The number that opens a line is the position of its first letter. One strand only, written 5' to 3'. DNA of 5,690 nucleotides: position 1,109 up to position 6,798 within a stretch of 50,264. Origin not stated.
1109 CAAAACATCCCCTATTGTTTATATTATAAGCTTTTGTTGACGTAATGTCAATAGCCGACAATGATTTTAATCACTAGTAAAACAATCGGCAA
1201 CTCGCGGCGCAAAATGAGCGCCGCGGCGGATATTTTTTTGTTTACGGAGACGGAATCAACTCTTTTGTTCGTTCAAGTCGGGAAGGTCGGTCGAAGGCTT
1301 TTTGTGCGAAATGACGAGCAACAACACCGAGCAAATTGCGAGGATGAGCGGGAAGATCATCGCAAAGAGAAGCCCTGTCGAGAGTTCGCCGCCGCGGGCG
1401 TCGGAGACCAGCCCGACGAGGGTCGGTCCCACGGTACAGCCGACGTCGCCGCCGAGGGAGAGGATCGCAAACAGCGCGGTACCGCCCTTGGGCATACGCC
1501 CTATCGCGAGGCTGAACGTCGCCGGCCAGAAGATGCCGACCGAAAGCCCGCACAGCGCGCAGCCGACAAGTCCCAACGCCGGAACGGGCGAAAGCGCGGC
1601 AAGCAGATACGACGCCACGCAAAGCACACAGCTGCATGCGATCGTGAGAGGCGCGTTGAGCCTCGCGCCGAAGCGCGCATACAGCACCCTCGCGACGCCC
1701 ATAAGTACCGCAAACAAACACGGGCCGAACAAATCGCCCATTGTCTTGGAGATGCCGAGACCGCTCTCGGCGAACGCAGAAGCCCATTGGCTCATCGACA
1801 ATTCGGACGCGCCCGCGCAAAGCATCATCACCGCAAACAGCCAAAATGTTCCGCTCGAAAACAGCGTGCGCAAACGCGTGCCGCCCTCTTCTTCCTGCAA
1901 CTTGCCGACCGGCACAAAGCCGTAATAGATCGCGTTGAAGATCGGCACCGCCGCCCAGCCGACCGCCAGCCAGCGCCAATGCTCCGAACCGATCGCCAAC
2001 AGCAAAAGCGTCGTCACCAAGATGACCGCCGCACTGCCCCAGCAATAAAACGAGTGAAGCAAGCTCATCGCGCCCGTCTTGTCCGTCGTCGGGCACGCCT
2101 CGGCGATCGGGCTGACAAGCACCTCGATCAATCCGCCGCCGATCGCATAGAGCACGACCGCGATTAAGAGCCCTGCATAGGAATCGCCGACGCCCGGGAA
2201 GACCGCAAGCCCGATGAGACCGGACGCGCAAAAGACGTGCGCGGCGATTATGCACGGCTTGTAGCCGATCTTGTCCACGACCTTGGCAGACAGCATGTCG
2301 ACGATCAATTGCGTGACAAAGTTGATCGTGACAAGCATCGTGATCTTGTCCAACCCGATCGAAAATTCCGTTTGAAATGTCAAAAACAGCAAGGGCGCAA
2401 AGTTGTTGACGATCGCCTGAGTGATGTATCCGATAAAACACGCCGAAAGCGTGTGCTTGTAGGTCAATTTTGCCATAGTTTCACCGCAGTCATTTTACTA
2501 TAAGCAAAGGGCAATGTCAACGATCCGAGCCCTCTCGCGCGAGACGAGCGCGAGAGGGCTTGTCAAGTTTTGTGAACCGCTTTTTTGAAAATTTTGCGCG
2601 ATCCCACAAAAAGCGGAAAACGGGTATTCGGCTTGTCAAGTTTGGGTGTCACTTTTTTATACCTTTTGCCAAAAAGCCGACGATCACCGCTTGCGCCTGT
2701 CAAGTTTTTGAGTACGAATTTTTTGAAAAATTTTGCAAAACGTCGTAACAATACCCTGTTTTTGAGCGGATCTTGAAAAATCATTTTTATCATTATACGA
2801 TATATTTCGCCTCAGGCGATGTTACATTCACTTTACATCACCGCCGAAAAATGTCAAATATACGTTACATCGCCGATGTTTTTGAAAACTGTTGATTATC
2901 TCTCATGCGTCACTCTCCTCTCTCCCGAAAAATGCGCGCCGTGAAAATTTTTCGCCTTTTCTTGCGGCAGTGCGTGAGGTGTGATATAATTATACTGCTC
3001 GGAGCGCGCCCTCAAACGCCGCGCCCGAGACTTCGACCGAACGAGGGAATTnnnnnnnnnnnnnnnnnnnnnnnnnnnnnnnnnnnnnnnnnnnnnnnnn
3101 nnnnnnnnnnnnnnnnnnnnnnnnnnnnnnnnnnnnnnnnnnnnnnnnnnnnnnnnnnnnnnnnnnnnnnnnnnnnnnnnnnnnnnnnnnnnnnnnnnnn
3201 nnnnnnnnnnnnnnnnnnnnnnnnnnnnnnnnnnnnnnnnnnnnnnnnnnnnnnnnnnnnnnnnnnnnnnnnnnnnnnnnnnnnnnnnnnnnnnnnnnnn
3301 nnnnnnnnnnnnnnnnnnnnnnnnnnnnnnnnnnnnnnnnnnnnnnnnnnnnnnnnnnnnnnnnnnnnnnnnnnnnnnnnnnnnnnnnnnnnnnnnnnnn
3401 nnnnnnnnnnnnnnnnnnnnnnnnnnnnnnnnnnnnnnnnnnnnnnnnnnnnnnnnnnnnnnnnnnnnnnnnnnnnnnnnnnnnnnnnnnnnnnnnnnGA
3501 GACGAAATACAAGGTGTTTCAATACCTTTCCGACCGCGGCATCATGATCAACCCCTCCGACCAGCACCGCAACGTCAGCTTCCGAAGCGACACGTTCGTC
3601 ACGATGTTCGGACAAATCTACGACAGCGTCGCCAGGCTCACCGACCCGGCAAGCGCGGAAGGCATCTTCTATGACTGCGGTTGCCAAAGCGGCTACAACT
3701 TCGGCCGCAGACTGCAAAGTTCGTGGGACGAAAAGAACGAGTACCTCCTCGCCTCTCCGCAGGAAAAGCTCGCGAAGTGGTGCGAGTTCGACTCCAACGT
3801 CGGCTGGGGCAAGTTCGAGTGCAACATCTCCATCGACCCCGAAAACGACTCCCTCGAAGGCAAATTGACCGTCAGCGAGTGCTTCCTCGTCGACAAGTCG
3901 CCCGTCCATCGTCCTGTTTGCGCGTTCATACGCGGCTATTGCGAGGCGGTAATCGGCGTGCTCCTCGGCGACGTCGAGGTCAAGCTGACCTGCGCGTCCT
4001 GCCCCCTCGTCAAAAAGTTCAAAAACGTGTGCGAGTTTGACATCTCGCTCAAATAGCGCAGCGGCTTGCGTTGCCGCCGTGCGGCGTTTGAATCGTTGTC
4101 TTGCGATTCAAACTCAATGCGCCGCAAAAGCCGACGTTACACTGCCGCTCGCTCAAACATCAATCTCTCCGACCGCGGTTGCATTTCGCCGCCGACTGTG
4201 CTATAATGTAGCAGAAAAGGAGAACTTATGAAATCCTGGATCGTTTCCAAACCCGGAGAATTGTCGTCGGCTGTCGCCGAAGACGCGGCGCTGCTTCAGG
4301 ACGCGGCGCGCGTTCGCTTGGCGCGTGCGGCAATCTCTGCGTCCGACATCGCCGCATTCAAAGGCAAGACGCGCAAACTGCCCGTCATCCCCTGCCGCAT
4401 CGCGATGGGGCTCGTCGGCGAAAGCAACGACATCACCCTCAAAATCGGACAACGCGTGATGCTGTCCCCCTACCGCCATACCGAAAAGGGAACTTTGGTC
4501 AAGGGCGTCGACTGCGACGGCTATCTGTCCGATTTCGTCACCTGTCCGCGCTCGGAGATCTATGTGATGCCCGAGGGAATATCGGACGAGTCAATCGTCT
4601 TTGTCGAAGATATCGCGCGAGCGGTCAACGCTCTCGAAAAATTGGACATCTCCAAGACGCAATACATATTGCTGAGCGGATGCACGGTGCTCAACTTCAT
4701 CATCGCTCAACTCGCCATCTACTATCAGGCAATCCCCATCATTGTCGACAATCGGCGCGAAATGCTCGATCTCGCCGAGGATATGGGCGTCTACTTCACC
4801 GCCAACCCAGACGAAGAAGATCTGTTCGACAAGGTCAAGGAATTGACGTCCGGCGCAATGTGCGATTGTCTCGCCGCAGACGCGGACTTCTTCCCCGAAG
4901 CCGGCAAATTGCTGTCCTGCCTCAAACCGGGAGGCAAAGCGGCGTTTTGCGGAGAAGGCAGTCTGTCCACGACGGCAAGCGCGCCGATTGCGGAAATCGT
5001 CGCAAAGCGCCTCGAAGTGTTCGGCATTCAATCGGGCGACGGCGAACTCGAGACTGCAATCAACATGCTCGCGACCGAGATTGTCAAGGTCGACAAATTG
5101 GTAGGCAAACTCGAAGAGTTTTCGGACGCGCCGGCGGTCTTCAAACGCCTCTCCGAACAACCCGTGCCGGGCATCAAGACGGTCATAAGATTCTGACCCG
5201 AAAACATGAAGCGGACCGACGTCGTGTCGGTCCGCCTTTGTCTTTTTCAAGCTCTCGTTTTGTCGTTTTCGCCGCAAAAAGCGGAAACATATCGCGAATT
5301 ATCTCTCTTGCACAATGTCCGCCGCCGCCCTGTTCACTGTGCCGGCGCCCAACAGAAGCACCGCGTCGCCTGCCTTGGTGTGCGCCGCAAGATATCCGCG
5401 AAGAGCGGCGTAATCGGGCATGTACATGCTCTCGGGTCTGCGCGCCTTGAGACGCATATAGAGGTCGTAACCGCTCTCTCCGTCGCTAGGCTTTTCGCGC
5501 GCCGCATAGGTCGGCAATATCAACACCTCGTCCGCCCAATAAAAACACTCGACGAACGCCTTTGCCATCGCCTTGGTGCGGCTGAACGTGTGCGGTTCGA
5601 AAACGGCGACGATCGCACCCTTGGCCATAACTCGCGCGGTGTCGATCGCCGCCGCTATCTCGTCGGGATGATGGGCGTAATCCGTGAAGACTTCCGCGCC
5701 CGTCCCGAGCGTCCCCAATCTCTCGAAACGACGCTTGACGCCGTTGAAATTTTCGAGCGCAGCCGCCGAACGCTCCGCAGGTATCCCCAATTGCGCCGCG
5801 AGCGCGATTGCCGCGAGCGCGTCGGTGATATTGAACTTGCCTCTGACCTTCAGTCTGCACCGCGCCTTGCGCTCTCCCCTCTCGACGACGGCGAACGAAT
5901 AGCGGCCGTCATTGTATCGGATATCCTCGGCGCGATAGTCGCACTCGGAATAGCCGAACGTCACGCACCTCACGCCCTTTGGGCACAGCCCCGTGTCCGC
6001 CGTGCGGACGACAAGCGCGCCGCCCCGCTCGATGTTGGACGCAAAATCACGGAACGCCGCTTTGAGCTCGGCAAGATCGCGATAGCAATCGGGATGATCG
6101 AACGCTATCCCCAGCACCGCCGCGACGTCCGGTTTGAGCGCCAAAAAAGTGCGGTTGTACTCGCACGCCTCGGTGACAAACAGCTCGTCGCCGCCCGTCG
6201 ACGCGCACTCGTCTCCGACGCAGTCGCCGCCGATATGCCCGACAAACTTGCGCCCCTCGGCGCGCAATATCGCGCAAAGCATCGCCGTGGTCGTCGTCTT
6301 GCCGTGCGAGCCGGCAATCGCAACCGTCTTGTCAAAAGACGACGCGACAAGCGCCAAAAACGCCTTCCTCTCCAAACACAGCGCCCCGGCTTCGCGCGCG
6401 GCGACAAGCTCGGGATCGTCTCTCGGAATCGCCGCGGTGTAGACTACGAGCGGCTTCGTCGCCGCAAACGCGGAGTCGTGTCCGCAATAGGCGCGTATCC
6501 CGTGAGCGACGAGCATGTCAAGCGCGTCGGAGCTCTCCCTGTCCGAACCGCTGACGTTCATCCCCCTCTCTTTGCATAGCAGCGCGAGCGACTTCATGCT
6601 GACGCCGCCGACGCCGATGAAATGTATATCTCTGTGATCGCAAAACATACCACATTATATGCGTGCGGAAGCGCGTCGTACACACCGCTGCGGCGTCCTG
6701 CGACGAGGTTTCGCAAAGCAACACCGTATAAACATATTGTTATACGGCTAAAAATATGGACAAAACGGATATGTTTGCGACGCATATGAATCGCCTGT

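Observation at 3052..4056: Stand-alone TIR domain fused to a V4R-like sensor: candidate ligand-gated NADase or defence switch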

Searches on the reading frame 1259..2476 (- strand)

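Call 52: search_protein_families(library=pfam, proteins=[window:1259-2476:-], max_evalue=0.001)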
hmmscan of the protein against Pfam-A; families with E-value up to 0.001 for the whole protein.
window:1259-2476:- (406 aa): 2 families
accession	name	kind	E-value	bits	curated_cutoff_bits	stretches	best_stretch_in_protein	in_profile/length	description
PF07690.21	MFS_1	-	3.2e-30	105.7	33.4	2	15-331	3-326/347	Major Facilitator Superfamily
PF00083.30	Sugar_tr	-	6.9e-05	22.3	22.3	1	45-189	48-192/452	Sugar (and other) transporter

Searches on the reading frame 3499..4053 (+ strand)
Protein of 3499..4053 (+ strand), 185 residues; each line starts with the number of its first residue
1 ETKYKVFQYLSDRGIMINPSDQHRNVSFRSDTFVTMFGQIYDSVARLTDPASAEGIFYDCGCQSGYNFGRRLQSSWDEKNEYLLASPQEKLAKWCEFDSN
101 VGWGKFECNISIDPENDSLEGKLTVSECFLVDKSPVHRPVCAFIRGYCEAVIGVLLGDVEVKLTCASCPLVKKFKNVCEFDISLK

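Call 53: search_protein_representatives(alignment_id=A2)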
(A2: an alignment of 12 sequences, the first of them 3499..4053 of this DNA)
Query: 12 sequences, 183 profile positions. Proteins with E-value up to 0.001 (for the whole library): 600; up to 1e-10: 312; up to 1e-30: 41. The best 150 are listed.
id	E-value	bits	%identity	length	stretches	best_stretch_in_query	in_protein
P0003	3.3e-81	287.9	-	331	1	2-182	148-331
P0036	1.3e-80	285.9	-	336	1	2-181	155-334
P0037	5.2e-76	270.9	-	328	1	4-182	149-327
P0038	6.9e-76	270.5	-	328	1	3-182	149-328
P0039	7.8e-75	267.1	-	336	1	4-182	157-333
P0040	4.8e-72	258.0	-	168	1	16-183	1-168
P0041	3.3e-71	255.3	-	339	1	3-182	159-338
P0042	5.3e-71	254.6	-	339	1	4-183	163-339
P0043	1.4e-67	243.5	-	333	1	1-182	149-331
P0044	6.6e-66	238.0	-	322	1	4-182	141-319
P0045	8.7e-66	237.6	-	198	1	3-182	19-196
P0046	4.7e-61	222.2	-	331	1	2-180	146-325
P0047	1.4e-60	220.6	-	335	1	3-181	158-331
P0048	4.3e-60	219.0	-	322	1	2-183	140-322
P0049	6.9e-60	218.4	-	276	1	4-181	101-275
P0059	3.8e-42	160.6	-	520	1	6-182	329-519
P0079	9.8e-30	120.1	-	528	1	3-179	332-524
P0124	2.3e-23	99.3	-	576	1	3-181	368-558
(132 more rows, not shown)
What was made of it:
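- On Undescribed cassette: V4R-like-module protein plus asparaginase-like protein (defined here): The module profile finds 600 clusters (call 53).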

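Call 55: search_protein_families(library=pfam, alignment_id=A3, max_evalue=0.001)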
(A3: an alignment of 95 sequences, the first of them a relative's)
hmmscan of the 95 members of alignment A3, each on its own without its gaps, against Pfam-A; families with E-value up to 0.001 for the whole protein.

A. member 1, P0053 (363 aa): 1 family
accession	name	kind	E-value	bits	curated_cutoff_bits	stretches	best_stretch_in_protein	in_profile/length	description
PF04051.21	TRAPP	-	0.00034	20.8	27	1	223-363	14-153/154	Transport protein particle (TRAPP) component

B. families by the number of members that match (of 95 scanned): 16 families
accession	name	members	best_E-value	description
PF01656.29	CbiA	47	1.3e-10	CobQ/CobB/MinD/ParA nucleotide binding domain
PF10609.15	ParA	45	1.8e-11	NUBPL iron-transfer P-loop NTPase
PF13614.12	AAA_31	44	4.3e-10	AAA domain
PF09140.17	MipZ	8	4.1e-06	ATPase MipZ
PF02830.23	V4R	8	8.8e-06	V4R domain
PF04051.21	TRAPP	7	2.3e-06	Transport protein particle (TRAPP) component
PF07015.17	VirC1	7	4.5e-05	VirC1 protein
PF13676.11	TIR_2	4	2.8e-19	TIR domain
PF02374.21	ArsA_ATPase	4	0.00017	Anion-transporting ATPase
PF00149.33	Metallophos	3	2.6e-12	Calcineurin-like phosphoesterase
PF06564.18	CBP_BcsQ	3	2.8e-05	Cellulose biosynthesis protein BcsQ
PF00142.24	Fer4_NifH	3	0.00012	4Fe-4S iron sulfur cluster binding proteins, NifH/frxC family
PF10137.14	CAP12-PCTIR_TIR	1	6.7e-22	CAP12/Pycsar effector protein, TIR domain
PF01582.25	TIR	1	7.8e-07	TIR domain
PF13271.11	DUF4062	1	1.1e-06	Domain of unknown function (DUF4062)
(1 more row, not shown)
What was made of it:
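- On V4R domain (PF02830) / TRAPP Bet3 (PF04051) superfamily: 8 of 95 distant relatives hit V4R and 7 hit TRAPP at E of 1e-3 or better (call 55).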

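Call 56: find_encoding_contigs(protein=P0059, flank=6000, max_places=3)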
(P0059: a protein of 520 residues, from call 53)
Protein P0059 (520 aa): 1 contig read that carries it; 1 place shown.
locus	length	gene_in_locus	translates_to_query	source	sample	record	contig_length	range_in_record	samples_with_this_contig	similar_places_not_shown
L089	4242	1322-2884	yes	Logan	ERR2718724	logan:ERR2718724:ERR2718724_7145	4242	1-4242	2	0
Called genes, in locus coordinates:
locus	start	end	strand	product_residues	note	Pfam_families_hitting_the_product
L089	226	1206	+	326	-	PF13102:Phage_int_SAM_5, PF00589:Phage_integrase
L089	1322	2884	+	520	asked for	PF00149:Metallophos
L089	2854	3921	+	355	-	PF00710:Asparaginase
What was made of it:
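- Another lies next to a phage-type integrase (call 56).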

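Call 57: find_encoding_contigs(protein=P0079, flank=6000, max_places=3)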
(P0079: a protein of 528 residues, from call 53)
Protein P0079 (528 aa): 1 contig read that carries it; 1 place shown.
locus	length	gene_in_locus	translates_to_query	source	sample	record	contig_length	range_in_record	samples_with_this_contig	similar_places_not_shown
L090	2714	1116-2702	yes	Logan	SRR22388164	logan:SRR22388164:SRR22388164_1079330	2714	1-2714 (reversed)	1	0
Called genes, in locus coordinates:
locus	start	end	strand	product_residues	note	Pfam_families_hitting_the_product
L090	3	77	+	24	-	?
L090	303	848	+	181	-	-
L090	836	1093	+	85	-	-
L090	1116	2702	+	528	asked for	PF01656:CbiA (weak), PF13614:AAA_31 (weak), PF02830:V4R (weak)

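Call 58: find_encoding_contigs(protein=P0124, flank=6000, max_places=3)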
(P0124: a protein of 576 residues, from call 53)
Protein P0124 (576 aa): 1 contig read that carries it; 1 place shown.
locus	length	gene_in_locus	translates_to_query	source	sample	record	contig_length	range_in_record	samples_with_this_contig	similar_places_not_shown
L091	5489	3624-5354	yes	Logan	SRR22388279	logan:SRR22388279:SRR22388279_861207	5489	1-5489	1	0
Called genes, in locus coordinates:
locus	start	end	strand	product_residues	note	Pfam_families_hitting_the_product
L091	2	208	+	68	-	?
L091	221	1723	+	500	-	PF01425:Amidase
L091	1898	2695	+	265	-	-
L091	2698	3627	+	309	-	-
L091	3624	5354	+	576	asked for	-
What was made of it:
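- A ParA-type relative also follows an amidase (L091, call 58).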

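Call 60: search_protein_families(library=pfam, proteins=[L091:1898-2692:+, L091:2698-3624:+, L091:3624-5351:+, L090:303-845:+], max_evalue=0.01)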
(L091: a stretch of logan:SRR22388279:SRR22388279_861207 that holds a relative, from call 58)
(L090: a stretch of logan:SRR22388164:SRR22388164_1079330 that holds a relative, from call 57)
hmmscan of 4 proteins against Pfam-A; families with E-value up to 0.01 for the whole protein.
L091:1898-2692:+ (265 aa): 0 families

L091:2698-3624:+ (309 aa): 0 families

L091:3624-5351:+ (576 aa): 2 families
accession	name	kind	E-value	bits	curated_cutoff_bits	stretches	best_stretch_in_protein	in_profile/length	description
PF10609.15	ParA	-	3.1e-05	24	27.1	1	7-43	9-45/246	NUBPL iron-transfer P-loop NTPase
PF01656.29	CbiA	-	9.8e-05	22.8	25.4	1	8-177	5-54/125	CobQ/CobB/MinD/ParA nucleotide binding domain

L090:303-845:+ (181 aa): 1 family
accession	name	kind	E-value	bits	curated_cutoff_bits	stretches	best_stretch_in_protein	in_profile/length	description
PF09775.14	Keratin_assoc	-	0.0073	16.4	23.5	0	54-98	12-56/129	Keratinocyte-associated protein 2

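Call 71: search_solved_structures(query=A2, max_evalue=10, show_alignments=5)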
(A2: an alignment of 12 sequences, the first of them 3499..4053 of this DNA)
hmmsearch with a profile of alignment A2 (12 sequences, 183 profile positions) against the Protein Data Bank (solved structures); distinct sequences matched with E-value up to 10: 1.
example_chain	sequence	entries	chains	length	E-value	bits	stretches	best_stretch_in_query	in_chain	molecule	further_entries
6q40_A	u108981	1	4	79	1.5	11.9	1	21-72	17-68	LysM domain-containing protein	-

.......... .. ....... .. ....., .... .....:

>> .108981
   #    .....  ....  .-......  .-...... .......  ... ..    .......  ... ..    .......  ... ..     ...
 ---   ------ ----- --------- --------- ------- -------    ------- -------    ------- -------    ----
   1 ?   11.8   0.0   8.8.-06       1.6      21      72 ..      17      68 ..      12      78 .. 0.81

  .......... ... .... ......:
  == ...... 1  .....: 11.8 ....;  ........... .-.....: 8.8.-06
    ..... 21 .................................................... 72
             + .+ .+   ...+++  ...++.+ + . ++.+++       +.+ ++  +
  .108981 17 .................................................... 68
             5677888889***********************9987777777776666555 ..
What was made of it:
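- Tried and rejected: The C-terminal module profile gave nothing meaningful (call 71).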

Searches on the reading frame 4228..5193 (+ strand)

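Call 52: search_protein_families(library=pfam, proteins=[window:4228-5193:+], max_evalue=0.001)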
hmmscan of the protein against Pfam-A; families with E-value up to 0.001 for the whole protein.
window:4228-5193:+ (322 aa): 2 families
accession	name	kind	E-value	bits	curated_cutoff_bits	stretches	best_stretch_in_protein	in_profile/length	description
PF00107.32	ADH_zinc_N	-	1.2e-10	41.9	31.8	1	159-282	6-128/129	Zinc-binding dehydrogenase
PF08240.17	ADH_N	-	1.9e-06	28.5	23.5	1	26-115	4-103/104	Alcohol dehydrogenase GroES-like domain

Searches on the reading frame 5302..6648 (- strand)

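Call 52: search_protein_families(library=pfam, proteins=[window:5302-6648:-], max_evalue=0.001)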
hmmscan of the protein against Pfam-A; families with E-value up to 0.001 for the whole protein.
window:5302-6648:- (449 aa): 3 families
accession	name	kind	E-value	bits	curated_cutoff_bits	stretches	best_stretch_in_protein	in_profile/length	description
PF01225.30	Mur_ligase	-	4.6e-19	69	21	1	8-105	2-94/95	Mur ligase family, catalytic domain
PF08245.18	Mur_ligase_M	-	1.9e-18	67.6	24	1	111-284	1-200/200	Mur ligase middle domain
PF02875.26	Mur_ligase_C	-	1e-16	62.3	28.4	1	306-436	1-127/127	Mur ligase, glutamate ligase domain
